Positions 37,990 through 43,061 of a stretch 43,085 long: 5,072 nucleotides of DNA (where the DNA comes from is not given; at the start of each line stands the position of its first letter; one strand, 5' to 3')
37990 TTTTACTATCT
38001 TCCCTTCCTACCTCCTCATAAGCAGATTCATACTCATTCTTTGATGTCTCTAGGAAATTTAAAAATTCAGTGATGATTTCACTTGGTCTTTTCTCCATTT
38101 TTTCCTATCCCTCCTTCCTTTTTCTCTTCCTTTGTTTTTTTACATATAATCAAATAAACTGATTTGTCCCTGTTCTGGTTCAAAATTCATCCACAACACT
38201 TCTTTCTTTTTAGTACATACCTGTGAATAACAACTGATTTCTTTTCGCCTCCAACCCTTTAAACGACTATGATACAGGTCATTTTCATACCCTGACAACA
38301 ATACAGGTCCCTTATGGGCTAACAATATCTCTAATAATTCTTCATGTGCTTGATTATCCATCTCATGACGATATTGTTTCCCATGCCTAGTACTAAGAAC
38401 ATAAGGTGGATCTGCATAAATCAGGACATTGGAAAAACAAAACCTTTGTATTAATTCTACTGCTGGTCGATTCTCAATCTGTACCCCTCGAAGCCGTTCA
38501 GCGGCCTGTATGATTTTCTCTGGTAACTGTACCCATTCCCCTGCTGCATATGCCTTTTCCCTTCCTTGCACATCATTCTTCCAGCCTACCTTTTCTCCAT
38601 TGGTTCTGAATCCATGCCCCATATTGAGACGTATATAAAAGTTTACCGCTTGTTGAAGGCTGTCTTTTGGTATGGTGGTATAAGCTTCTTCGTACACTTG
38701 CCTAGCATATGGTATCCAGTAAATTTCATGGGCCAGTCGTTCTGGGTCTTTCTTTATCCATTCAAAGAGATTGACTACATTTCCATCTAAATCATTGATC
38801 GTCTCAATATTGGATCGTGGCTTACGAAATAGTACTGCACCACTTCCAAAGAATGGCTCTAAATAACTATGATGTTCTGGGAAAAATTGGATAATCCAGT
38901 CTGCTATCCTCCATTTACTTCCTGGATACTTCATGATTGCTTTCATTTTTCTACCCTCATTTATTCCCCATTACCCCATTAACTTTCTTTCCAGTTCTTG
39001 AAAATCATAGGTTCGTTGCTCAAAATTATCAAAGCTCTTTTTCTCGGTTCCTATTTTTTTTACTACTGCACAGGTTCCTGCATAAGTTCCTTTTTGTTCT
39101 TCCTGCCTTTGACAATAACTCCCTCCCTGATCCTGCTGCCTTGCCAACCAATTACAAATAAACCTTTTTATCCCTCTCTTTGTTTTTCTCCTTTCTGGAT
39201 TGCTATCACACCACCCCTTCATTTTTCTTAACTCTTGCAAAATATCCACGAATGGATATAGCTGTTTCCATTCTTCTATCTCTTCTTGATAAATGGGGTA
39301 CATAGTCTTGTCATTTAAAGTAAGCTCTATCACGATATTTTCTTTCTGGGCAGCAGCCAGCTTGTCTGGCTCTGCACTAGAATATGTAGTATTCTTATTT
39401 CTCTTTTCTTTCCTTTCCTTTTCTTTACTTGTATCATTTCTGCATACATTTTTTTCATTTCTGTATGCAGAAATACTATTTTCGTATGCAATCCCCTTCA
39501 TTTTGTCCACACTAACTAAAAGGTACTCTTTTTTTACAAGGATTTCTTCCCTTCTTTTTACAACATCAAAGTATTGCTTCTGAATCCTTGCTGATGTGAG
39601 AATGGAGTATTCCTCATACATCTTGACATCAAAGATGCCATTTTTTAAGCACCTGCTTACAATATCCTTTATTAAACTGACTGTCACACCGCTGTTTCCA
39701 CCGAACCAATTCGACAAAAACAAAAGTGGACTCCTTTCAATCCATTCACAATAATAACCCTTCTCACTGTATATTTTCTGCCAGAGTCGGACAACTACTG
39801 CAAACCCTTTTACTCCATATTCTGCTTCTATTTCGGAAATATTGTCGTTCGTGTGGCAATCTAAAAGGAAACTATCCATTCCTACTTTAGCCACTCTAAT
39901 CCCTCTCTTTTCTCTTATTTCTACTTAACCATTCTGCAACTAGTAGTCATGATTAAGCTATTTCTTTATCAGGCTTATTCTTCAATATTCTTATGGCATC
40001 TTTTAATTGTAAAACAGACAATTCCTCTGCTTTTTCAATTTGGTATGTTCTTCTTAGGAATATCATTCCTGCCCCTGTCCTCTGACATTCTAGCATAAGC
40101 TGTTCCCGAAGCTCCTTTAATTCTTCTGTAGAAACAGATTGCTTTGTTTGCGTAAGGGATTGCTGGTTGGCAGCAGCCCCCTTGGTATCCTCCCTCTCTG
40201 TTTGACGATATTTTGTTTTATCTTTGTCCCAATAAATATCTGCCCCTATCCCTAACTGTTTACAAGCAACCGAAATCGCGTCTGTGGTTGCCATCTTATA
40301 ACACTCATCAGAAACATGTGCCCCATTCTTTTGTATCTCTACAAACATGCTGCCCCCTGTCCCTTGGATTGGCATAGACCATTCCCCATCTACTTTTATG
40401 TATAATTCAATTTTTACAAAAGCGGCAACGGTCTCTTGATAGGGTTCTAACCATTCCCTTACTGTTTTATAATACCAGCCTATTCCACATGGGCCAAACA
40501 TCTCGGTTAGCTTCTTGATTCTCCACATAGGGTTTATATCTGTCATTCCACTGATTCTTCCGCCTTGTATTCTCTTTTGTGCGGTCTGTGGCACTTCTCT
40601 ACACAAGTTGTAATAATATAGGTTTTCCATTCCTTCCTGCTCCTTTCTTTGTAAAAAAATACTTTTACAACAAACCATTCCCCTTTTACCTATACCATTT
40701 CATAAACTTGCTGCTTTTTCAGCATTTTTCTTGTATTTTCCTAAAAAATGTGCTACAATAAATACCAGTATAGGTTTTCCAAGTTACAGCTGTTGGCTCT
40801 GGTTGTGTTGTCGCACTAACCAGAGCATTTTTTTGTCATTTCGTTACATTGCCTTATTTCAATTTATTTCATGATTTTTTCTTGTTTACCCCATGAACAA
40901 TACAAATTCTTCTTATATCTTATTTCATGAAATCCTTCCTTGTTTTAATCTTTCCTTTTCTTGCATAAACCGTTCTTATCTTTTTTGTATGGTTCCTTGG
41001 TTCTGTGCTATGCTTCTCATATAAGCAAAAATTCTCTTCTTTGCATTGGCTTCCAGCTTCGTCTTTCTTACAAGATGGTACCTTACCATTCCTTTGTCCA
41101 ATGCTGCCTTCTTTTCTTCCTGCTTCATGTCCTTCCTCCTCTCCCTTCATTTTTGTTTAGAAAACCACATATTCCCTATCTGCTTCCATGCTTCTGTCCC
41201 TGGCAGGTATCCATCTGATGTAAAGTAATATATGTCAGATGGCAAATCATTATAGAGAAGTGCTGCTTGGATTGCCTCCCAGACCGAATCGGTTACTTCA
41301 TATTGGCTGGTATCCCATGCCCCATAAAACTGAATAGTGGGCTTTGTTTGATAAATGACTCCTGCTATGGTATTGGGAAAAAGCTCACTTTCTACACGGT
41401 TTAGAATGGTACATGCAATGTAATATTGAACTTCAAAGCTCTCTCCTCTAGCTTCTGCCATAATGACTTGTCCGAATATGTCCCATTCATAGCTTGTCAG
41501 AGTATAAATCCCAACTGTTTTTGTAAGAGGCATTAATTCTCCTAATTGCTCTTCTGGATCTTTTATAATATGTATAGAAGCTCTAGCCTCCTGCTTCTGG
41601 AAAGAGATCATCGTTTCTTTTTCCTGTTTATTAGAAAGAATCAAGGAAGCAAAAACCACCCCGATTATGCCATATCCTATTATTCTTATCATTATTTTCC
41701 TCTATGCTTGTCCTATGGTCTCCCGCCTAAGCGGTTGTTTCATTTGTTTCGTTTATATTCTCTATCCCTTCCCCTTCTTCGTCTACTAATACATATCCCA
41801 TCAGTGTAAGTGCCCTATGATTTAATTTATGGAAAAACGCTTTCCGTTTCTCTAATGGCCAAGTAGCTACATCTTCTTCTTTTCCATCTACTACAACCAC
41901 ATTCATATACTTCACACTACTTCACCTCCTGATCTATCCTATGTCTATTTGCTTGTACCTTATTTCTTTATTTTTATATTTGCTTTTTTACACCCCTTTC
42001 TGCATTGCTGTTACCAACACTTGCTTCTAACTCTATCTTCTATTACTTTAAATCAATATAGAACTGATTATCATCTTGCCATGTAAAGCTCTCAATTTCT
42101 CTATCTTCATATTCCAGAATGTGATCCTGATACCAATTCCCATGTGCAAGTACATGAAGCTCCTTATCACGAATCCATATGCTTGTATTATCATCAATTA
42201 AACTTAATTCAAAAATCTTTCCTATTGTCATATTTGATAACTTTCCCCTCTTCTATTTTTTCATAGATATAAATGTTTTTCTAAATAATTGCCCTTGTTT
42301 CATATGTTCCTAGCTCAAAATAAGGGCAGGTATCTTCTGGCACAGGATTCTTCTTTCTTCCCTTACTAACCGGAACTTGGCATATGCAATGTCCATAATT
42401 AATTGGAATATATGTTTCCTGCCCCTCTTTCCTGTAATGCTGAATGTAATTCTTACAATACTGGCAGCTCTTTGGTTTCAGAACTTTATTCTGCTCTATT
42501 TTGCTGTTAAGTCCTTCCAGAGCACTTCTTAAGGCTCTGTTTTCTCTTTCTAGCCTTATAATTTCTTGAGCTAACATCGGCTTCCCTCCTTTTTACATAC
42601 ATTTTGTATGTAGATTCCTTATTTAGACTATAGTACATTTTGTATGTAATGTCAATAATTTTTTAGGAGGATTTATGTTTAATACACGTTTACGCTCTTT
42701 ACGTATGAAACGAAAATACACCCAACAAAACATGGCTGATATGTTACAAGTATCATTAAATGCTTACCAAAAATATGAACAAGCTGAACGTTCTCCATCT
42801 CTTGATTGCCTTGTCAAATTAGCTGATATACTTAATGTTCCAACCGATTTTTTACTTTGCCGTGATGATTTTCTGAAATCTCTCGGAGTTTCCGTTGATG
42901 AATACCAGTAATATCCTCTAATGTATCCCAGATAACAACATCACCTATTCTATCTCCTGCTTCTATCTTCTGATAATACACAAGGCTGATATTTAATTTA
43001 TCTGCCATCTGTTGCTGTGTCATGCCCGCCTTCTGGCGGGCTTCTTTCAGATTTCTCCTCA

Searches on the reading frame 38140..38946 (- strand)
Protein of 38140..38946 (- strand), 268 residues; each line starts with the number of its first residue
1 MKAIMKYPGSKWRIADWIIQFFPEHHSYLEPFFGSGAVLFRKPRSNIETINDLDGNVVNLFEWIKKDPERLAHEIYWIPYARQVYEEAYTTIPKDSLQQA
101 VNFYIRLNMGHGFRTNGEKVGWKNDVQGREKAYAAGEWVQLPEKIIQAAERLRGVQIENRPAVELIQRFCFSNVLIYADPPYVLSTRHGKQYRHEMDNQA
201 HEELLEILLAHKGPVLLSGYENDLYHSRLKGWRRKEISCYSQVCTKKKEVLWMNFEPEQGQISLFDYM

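Call 39: search_protein_families(library=pfam, proteins=[window:38140-38946:-], max_evalue=0.001)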
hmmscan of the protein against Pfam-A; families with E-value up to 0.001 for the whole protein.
window:38140-38946:- (268 aa): 1 family
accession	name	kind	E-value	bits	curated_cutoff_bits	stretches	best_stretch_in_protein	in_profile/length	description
PF02086.21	MethyltransfD12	-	7.3e-22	78.7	22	1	7-224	1-234/253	D12 class N6 adenine-specific DNA methyltransferase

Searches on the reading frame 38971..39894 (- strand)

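Call 39: search_protein_families(library=pfam, proteins=[window:38971-39894:-], max_evalue=0.001)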
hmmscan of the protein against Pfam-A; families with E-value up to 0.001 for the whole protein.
window:38971-39894:- (307 aa): 2 families
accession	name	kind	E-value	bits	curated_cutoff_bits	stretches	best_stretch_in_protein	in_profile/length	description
PF14297.12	Lin1244_N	-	1.3e-24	87.2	25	1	12-104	7-95/95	Lin1244/Lin1753-like, N-terminal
PF06123.17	CreD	-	0.00025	20.4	23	1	77-186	94-196/428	Inner membrane protein CreD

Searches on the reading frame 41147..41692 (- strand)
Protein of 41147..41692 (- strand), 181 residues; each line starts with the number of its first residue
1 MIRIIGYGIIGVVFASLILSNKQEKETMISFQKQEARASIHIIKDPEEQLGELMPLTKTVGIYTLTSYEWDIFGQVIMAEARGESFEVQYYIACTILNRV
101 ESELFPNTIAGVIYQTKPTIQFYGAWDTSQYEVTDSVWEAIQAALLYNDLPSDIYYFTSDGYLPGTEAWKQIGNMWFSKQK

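Call 39: search_protein_families(library=pfam, proteins=[window:41147-41692:-], max_evalue=0.001)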
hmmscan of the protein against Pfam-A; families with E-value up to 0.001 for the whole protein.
window:41147-41692:- (181 aa): 1 family
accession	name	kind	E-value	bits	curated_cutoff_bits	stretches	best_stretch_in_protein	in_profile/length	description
PF07486.17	Hydrolase_2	-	9e-12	45.9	27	1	83-174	1-96/100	Cell Wall Hydrolase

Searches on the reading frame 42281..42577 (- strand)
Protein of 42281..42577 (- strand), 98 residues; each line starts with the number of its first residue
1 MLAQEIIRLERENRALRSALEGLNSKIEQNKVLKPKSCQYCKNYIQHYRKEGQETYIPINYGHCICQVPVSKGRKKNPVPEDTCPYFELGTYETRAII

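Call 6: search_protein_families(library=pfam, proteins=[window:42281-42577:-], max_evalue=0.01)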
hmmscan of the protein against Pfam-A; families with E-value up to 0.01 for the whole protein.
window:42281-42577:- (98 aa): 0 families

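Call 16: search_protein_families(library=phrogs, proteins=[window:42281-42577:-], max_evalue=0.001)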
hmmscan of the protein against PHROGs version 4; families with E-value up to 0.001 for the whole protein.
window:42281-42577:- (98 aa): 0 families

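Call 40: search_protein_families(library=ncbifam, proteins=[window:42281-42577:-], max_evalue=0.001)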
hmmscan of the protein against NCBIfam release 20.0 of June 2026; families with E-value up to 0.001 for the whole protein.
window:42281-42577:- (98 aa): 0 families

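Call 41: search_protein_families(library=padloc, proteins=[window:42281-42577:-], max_evalue=0.001)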
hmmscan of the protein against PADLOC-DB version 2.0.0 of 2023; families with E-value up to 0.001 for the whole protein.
window:42281-42577:- (98 aa): 0 families

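Call 51: find_homologous_proteins(query=window:42281-42577:-, max_evalue=0.001)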
Query window:42281-42577:- (98 aa): 37 proteins with E <= 0.001 among 38 candidates.
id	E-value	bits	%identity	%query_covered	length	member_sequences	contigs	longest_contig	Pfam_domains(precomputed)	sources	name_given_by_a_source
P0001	8.8e-60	217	99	100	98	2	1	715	-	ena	-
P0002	3.6e-54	199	87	100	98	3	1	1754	-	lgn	-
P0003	3.9e-54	199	86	100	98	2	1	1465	-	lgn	-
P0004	2.2e-51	190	85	100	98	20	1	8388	-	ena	-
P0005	2.9e-38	148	68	99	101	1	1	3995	-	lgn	-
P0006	2.2e-36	142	66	99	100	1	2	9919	-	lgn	-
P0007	3.1e-35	138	65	99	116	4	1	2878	-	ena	-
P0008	1.5e-34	136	61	100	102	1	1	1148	-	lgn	-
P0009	1.2e-33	133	63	99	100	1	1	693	-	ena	-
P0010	2.8e-33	132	58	100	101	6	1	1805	-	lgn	-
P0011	1.3e-32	130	61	99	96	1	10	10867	-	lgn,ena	-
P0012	3.7e-32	128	60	99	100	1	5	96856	-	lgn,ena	-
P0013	7.0e-32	127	60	100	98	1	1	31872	-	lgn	-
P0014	1.4e-31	126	57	99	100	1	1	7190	-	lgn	-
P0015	1.9e-31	126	60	99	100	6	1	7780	-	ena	-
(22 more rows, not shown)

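Call 56: predict_structure(alignment_id=A2)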
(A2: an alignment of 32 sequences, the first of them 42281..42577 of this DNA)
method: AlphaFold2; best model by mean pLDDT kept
length: 98 residues; sequences in the alignment: 32
mean_pLDDT: 64.8   pTM: 0.39
mean pLDDT of the five models: 64.8, 64.5, 62.7, 60.1, 59.0
residues with pLDDT >= 90: 14; 70-90: 18; 50-70: 56; < 50: 10
segments of 3 or more residues with pLDDT < 50: 61-63
pLDDT, mean of each block of 10 residues (from residue 1): 91 89 81 61 55 59 50 54 53 53
secondary structure, 60 per line:
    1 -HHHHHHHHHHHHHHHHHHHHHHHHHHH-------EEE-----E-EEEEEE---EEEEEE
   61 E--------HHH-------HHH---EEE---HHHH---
elements in order: H2-28 E36-38 E46-51 E55-61 E86-88 H92-95
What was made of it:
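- Tried and rejected: The structure prediction of z gave pLDDT 65 overall and about 55 in the Cys-rich part (call 56).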

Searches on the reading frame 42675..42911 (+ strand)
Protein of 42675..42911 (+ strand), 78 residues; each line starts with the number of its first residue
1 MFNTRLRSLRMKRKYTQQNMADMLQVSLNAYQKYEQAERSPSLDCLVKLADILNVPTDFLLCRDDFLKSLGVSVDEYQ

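Call 6: search_protein_families(library=pfam, proteins=[window:42675-42911:+], max_evalue=0.01)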
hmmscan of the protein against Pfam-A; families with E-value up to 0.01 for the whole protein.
window:42675-42911:+ (78 aa): 5 families
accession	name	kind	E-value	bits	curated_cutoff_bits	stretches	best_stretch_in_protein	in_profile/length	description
PF01381.28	HTH_3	-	1.2e-13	51.3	23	1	6-60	1-55/55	Helix-turn-helix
PF13560.12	HTH_31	-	6.6e-10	39.6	27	1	5-57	5-58/64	Helix-turn-helix domain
PF12844.13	HTH_19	-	1.6e-07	31.6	30.2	1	5-61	3-59/64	Helix-turn-helix domain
PF13443.12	HTH_26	-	0.0021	18.7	22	1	5-55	1-52/63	Cro/C1-type HTH DNA-binding domain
PF15731.11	MqsA_antitoxin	-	0.0024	18.4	30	1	6-55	74-122/131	Antitoxin component of bacterial toxin-antitoxin system, MqsA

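Call 16: search_protein_families(library=phrogs, proteins=[window:42675-42911:+], max_evalue=0.001)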
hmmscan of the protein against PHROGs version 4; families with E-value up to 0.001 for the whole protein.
window:42675-42911:+ (78 aa): 14 families
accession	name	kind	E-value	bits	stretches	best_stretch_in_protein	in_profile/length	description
phrog_8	-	transcription regulation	8.1e-18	66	1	1-67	76-142/346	transcriptional regulator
phrog_3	-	transcription regulation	7e-12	46.8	1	1-66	88-151/430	transcriptional repressor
phrog_2439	-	transcription regulation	1.1e-10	41.9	1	4-64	10-70/367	transcriptional regulator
phrog_5823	-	transcription regulation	1.3e-10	42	1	4-65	9-71/404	transcriptional regulator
phrog_4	-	transcription regulation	2.9e-08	34.1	1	2-65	137-196/400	transcriptional repressor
phrog_2104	-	unknown function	3.1e-08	34.8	1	4-59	42-97/103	-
phrog_2967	-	transcription regulation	4.9e-08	33.8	1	2-61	11-70/225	transcriptional regulator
phrog_7241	-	transcription regulation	5.1e-08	34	1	5-61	65-121/122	transcriptional regulator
phrog_2328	-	transcription regulation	3.1e-06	28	1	2-61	16-75/128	transcriptional repressor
phrog_6962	-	unknown function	4.7e-05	24.6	1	5-49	5-49/73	-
phrog_147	-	transcription regulation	8.9e-05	23.8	1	3-50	6-54/100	transcriptional regulator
phrog_4836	-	transcription regulation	0.00016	22.3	1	4-62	78-136/194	CII-like regulator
phrog_7950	-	transcription regulation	0.00018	22.5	1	3-40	9-46/68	transcriptional repressor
phrog_6499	-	transcription regulation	0.00086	19.7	1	13-56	24-67/157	transcriptional regulator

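Call 34: search_solved_structures(query=window:42675-42908:+, max_evalue=0.001)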
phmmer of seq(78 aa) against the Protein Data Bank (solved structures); distinct sequences matched with E-value up to 0.001: 5.
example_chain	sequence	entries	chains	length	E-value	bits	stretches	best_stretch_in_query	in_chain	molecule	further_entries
7t8i_A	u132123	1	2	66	2.3e-09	40.4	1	4-61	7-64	Phage element (ICEBs1)transcriptional regulator (Xre family)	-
4o8b_A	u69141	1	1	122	2.4e-05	27.6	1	1-74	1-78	Uncharacterized protein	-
1utx_A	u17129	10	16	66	9.7e-05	25.7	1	4-59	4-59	CYLR2 | cytolysin regulator 2 | PUTATIVE TRANSCRIPTION REGULATOR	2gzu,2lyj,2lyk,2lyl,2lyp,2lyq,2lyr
2xiu_A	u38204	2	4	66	0.00013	25.3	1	4-59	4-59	CYLR2 | CYLR2 SYNONYM CYTOLYSIN REPRESSOR 2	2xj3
7t5u_A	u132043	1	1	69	0.00016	25.1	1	4-61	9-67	Helix-turn-helix domain-containing protein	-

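Call 40: search_protein_families(library=ncbifam, proteins=[window:42675-42911:+], max_evalue=0.001)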
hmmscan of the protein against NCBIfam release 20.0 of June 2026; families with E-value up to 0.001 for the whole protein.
window:42675-42911:+ (78 aa): 12 families
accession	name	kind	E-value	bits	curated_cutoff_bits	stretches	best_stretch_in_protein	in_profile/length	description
NF041951.1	phage_RstR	subfamily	2.3e-19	69.7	80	1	1-65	2-66/108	RstR family transcriptional repressor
NF003162.0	PRK04140.1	equivalog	1.9e-08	33.7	263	1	5-56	130-181/317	transcriptional regulator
NF052239.1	antitox_spr1629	equivalog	3.8e-08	32.8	335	1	4-67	5-68/377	spr1629 family repressor/antitoxin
NF047948.1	male_kill_WMK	equivalog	7.4e-08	32.2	300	1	5-68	9-72/300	WO male-killing family protein Wmk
TIGR03070.1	couple_hipB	subfamily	3.1e-07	30.2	71.65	1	5-55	6-56/58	type II toxin-antitoxin system Y4mF family antitoxin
NF007257.0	PRK09706.1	subfamily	1.9e-06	27.7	101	1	2-65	6-69/135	transcriptional repressor DicA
NF038139.1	Reg_Aceta_RamB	equivalog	1.1e-05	24.3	700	1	4-65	5-66/465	acetate metabolism transcriptional regulator RamB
TIGR03830.1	CxxCG_CxxCG_HTH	subfamily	3.3e-05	23.7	61.8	1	5-50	69-116/127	type II TA system antitoxin MqsA family protein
NF041575.1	antitoxPezA_Strep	equivalog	0.00011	22.2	290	1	2-67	2-67/158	type II toxin-antitoxin system antitoxin PezA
TIGR00270.2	TIGR00270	equivalog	0.00012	21.9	110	1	2-55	76-129/159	multiprotein bridging factor aMBF1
NF040522.1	VC1465_fam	subfamily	0.00022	21.3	70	1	7-39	2-34/111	VC1465 family Xer recombination activation factor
NF010465.0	PRK13890.1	equivalog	0.00028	21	96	1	2-66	6-70/121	conjugal transfer protein TrbA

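Call 41: search_protein_families(library=padloc, proteins=[window:42675-42911:+], max_evalue=0.001)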
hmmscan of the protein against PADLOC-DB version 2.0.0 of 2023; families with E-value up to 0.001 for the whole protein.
window:42675-42911:+ (78 aa): 17 families
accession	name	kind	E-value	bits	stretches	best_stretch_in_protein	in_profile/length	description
PDLC02926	HTH_VI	-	3.9e-12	44.3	1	1-62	1-62/92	-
PDLC03944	RmrA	-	5.9e-10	36.7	1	4-66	9-71/384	-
PDLC03949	RmrA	-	6e-10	36.5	1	3-62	4-63/363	-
PDLC03947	RmrA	-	8.2e-10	36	1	3-61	13-71/383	-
PDLC03954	RmrA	-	1.5e-09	35.3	1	4-65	13-74/380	-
PDLC03952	RmrA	-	1.2e-08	32.3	1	4-62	25-83/395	-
PDLC04142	capH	-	3.2e-08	32.6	1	2-64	7-69/103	capH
PDLC03951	RmrA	-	3.8e-08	30.7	1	4-61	11-68/400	-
PDLC03945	RmrA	-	5.3e-08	30.4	1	4-64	5-65/394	-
PDLC03948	RmrA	-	7.2e-08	29.7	1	4-61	11-68/397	-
PDLC03946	RmrA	-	1.4e-07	28.6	1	2-64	2-65/357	-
PDLC03956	RmrA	-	3.1e-07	27.8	1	4-62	11-70/399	-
PDLC04775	PDC-M69A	-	3.2e-06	25.6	1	11-64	17-70/113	-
PDLC03955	RmrA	-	4.3e-06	24.2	1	5-60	24-79/371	-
PDLC03950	RmrA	-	7.6e-06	23.2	1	4-61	5-62/369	-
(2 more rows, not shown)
